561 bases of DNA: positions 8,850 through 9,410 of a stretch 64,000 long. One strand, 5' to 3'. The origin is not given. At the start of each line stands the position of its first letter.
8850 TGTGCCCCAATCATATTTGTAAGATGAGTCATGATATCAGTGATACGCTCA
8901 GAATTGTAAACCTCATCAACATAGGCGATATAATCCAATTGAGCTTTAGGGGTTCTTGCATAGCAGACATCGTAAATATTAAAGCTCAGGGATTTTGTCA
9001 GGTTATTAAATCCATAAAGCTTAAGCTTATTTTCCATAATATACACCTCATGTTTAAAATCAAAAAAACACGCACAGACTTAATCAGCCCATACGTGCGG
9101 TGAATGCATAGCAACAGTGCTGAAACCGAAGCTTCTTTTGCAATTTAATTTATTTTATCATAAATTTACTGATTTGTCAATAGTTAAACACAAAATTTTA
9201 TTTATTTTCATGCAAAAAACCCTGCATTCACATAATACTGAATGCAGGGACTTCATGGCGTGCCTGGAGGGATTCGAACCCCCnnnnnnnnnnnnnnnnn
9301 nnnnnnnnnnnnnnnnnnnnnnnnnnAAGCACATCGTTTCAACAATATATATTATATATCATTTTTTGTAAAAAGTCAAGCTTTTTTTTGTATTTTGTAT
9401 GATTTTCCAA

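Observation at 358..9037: A single operon combines the dcSAM route and the aspartate-semialdehyde route of polyamine synthesis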

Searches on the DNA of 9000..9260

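Call 55: search_rna_families(source=window, start=9000, end=9260, threshold=evalue, max_evalue=10, show_alignments=2)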
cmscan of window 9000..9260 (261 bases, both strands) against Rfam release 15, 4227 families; matches with E-value up to 10: 9.
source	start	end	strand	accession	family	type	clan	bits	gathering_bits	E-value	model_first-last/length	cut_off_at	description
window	9114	9257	+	RF01470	rli38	Gene; sRNA;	-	21.7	49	0.64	1-150/150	no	Listeria sRNA rli38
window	9114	9194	-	RF01183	SNORD19B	Gene; snRNA; snoRNA; CD-box;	CL00048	20.2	50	0.74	1-84/84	no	Small nucleolar RNA SNORD19B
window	9000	9031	+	RF02438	SpF51_sRNA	Gene; sRNA;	-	15.1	50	2.9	1-45/45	no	Streptococcus sRNA SpF51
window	9169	9247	-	RF04027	mir-1422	Gene; miRNA;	-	14.3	60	9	1-84/84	no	mir-1422 microRNA precursor family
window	9148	9260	-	RF02638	EF0605_EF0606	Gene; sRNA;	-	14.2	219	2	45-179/179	5'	Enterococcus sRNA EF0605_EF0606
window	9186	9256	-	RF02551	DapZ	Cis-reg;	-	13.8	56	6.5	14-78/78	no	ABC transporter regulator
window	9109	9205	+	RF02413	snoR145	Gene; snRNA; snoRNA; HACA-box;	-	13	57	9.8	1-147/147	no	Small nucleolar RNA snoR145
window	9191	9260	+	RF02933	ARRPOF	Gene; sRNA;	-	11.3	127.2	1.5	1-71/256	3'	ARRPOF RNA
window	9174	9260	-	RF02422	Bp1_738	Gene; sRNA;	-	10.1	45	8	109-208/208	5'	Burkholderia sRNA Bp1_Cand738_SIPHT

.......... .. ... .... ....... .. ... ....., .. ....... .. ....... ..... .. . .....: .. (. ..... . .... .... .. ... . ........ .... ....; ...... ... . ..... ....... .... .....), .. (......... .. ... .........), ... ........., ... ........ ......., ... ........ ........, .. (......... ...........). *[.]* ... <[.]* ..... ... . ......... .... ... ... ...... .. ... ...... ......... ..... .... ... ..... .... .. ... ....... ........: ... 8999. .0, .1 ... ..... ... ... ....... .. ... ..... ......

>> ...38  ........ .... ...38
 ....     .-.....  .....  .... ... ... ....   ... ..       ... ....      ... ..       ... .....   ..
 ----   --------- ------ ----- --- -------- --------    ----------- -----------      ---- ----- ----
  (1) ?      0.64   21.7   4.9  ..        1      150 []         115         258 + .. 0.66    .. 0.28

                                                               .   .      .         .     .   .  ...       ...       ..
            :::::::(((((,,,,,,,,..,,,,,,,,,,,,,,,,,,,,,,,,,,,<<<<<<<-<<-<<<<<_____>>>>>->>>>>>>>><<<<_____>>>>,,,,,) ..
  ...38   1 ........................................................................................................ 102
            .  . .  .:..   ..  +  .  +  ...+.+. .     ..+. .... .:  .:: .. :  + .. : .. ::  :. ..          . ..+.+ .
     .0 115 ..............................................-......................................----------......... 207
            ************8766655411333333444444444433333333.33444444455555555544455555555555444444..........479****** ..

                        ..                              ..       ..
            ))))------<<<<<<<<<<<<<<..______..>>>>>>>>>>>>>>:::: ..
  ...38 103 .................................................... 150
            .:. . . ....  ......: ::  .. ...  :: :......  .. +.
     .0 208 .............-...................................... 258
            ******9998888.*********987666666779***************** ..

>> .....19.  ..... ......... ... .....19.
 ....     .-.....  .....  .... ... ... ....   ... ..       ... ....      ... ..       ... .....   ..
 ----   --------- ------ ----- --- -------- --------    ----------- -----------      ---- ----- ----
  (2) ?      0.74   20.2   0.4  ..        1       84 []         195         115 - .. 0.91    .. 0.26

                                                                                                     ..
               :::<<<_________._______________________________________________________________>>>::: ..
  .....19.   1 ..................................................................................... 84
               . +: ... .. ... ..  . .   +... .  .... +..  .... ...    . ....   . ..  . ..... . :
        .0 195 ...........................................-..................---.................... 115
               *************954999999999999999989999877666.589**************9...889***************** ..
